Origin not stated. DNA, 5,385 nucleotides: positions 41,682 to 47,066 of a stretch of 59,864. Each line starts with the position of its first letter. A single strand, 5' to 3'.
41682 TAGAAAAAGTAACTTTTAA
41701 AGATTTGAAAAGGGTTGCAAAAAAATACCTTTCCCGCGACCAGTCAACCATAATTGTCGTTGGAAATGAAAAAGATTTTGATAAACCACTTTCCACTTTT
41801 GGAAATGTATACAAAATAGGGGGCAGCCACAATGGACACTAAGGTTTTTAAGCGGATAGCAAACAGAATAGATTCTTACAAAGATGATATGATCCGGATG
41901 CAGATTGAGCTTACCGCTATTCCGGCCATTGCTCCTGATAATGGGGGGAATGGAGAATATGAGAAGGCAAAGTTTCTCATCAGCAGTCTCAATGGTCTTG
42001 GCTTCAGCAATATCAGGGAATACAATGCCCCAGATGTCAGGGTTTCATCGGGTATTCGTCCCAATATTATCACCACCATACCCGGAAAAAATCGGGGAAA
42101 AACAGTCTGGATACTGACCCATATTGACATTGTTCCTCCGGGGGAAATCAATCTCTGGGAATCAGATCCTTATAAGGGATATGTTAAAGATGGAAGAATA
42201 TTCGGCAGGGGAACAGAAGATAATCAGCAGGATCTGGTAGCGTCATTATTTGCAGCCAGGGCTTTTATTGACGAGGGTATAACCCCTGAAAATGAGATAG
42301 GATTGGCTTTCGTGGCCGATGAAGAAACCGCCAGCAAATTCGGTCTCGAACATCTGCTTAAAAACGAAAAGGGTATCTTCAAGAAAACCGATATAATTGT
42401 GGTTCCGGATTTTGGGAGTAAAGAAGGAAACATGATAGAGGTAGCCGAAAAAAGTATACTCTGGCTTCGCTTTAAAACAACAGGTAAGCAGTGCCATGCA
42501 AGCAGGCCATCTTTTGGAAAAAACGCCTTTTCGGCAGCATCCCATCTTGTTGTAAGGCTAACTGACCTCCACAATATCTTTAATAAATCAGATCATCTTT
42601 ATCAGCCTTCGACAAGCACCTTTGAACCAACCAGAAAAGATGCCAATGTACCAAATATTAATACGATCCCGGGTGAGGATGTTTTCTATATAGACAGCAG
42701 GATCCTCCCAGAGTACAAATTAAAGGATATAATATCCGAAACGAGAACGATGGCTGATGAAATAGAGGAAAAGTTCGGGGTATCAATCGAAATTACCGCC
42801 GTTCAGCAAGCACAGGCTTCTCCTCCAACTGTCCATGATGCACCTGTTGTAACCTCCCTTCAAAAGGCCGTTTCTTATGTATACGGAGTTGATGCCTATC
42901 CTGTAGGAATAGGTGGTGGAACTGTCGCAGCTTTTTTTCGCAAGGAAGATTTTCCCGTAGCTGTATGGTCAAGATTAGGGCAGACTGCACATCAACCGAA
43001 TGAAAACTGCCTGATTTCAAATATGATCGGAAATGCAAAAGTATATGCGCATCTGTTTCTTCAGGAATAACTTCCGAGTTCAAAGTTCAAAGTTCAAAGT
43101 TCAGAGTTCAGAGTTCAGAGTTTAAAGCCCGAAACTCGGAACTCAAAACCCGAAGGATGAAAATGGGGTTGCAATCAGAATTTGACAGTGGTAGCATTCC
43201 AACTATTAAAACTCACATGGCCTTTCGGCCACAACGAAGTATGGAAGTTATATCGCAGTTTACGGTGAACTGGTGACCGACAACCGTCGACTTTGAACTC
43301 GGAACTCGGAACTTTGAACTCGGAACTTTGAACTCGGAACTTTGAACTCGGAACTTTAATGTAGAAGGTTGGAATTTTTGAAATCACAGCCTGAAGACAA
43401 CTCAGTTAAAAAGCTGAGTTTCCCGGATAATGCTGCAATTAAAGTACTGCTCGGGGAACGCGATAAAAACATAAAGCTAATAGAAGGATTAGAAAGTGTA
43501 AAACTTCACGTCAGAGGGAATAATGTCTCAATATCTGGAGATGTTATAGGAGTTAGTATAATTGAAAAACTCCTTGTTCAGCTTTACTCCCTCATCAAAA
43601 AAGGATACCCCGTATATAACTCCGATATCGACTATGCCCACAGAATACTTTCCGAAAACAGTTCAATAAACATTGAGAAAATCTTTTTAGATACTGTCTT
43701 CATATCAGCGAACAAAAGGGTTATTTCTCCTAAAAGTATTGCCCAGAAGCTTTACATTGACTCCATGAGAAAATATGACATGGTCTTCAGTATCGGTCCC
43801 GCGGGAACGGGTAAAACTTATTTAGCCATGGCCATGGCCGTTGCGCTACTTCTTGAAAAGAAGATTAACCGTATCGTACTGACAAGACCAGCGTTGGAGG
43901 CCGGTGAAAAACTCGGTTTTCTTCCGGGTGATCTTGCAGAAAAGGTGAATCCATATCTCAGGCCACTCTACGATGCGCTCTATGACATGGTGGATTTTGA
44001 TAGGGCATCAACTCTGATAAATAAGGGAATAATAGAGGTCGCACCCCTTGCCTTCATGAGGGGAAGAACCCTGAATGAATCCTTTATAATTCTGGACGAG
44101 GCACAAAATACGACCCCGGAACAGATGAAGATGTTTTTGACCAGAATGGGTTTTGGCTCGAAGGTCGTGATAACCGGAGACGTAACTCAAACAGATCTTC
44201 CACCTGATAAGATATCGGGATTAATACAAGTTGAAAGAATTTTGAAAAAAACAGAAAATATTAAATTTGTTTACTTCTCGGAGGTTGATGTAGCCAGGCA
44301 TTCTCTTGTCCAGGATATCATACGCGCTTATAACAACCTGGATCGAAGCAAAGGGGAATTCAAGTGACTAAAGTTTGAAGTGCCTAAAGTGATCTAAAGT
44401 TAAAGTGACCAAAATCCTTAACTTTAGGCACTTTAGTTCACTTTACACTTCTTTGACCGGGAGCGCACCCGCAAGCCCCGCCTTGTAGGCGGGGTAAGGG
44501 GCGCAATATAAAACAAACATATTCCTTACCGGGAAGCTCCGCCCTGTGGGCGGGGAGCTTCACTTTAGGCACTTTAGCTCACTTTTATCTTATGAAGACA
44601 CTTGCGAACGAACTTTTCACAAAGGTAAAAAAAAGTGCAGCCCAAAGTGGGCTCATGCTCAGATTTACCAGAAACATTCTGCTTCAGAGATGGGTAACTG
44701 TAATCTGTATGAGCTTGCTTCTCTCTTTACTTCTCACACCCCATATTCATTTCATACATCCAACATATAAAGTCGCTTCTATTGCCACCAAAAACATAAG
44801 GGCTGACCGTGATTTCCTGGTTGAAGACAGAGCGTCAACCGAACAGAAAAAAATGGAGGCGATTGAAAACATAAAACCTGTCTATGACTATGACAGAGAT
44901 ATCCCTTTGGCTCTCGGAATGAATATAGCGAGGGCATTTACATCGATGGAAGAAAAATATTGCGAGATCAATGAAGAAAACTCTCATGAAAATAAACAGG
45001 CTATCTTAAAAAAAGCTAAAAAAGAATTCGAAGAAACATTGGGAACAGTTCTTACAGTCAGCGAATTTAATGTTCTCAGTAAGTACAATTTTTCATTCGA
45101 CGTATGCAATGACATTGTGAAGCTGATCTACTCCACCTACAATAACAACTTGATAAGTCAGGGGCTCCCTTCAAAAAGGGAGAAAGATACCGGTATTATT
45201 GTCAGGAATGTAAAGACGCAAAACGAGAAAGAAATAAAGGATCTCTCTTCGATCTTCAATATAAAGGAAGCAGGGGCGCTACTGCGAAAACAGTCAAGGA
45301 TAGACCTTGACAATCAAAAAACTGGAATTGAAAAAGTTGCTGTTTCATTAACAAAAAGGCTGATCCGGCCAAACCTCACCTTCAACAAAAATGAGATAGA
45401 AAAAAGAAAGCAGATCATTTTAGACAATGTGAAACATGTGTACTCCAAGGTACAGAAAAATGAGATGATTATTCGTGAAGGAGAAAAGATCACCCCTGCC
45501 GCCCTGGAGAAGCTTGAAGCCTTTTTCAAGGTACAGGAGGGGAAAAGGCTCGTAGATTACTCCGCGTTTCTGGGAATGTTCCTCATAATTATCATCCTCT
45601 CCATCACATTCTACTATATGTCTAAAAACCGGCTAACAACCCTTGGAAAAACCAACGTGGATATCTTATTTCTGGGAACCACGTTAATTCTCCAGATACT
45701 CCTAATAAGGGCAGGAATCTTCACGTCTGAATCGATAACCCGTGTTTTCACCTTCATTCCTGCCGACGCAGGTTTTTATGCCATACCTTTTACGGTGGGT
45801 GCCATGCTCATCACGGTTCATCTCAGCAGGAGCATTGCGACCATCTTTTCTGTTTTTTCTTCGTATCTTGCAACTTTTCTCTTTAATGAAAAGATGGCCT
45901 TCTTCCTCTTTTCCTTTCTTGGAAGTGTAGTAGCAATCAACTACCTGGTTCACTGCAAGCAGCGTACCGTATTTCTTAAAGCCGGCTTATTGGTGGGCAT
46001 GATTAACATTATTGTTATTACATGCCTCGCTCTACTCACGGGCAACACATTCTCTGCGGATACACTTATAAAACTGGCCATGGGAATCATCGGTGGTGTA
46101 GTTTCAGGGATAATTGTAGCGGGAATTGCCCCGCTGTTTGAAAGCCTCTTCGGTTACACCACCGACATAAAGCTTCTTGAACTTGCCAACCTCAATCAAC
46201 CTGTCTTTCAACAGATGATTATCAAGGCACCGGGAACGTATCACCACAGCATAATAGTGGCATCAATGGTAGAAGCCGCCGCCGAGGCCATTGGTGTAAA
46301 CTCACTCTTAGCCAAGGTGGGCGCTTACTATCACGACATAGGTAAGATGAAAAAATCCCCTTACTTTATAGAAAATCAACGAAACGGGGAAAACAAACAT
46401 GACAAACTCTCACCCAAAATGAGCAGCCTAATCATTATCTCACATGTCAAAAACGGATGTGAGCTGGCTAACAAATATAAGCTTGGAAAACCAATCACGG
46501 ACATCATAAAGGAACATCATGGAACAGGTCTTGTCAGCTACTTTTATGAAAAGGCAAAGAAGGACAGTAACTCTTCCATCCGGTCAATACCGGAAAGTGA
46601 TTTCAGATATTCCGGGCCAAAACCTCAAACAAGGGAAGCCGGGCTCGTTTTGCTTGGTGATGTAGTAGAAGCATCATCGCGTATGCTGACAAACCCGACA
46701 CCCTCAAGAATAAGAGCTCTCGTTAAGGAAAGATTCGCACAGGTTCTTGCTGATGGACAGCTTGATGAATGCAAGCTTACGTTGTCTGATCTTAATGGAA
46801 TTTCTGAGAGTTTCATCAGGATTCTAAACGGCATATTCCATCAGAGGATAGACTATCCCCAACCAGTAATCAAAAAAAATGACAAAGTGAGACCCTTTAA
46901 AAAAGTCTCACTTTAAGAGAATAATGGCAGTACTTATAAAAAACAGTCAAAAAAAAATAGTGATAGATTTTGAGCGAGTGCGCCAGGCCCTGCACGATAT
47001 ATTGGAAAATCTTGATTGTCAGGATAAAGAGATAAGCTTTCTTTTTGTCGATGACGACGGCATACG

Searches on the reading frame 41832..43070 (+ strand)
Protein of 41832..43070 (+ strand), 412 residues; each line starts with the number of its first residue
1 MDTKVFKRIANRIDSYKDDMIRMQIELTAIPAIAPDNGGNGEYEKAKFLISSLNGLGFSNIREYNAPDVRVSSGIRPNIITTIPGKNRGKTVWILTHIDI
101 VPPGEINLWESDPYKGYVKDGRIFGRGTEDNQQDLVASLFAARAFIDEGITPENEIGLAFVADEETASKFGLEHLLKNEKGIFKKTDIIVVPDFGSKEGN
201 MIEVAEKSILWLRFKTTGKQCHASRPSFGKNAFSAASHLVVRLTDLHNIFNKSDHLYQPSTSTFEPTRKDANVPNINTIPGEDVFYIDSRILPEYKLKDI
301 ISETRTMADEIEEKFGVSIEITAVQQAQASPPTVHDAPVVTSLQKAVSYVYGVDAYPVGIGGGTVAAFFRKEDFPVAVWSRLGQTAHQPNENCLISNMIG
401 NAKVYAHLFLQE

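Call 20: search_protein_families(library=pfam, proteins=[window:41832-43070:+], max_evalue=0.001)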
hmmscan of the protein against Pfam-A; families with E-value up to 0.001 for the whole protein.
window:41832-43070:+ (412 aa): 3 families
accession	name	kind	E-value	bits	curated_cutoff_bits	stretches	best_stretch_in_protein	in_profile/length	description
PF01546.33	Peptidase_M20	-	1.3e-30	107.3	24.6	1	95-410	3-205/206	Peptidase family M20/M25/M40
PF07687.19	M20_dimer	-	3e-17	62.9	21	1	204-312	1-103/107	Peptidase dimerisation domain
PF04389.22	Peptidase_M28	-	2.5e-05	24.5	21.3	1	78-224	1-114/193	Peptidase family M28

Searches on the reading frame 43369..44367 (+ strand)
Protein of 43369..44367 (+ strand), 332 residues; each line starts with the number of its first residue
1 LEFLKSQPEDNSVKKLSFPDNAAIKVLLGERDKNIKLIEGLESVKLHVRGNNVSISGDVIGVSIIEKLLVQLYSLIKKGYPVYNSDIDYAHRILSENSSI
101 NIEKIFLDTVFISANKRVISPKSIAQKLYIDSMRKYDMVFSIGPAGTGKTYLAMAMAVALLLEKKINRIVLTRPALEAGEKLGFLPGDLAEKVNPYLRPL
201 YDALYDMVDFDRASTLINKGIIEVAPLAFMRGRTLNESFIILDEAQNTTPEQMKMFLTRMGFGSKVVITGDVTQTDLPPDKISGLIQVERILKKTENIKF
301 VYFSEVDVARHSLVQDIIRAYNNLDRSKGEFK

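Call 20: search_protein_families(library=pfam, proteins=[window:43369-44367:+], max_evalue=0.001)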
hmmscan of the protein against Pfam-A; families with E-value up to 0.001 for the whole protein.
window:43369-44367:+ (332 aa): 4 families
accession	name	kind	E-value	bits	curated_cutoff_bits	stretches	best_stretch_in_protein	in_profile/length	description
PF02562.22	PhoH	-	9.8e-94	313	27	1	119-322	2-205/205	PhoH-like protein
PF13245.12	AAA_19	-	4.4e-07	30.6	25.1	1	130-275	5-129/134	AAA domain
PF13604.12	AAA_30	-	3.3e-06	27.4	27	1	138-275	20-128/191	AAA domain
PF01695.23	IstB_IS21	-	0.00034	20.6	24.1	1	119-159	75-115/238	IstB-like ATP binding protein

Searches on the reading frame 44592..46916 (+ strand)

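Call 21: search_protein_families(library=pfam, proteins=[window:44592-46916:+], max_evalue=0.001)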
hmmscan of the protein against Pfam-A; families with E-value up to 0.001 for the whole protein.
window:44592-46916:+ (774 aa): 3 families
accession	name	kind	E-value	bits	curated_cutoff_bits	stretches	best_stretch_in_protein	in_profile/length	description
PF07697.16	7TMR-HDED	-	3.5e-37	129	27.6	1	60-311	1-220/224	7TM-HD extracellular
PF07698.17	7TM-7TMR_HD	-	5.9e-33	114.8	29.4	1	325-524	3-190/190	7TM receptor with intracellular HD hydrolase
PF01966.28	HD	-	1.5e-12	48.3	22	1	549-694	1-115/116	HD domain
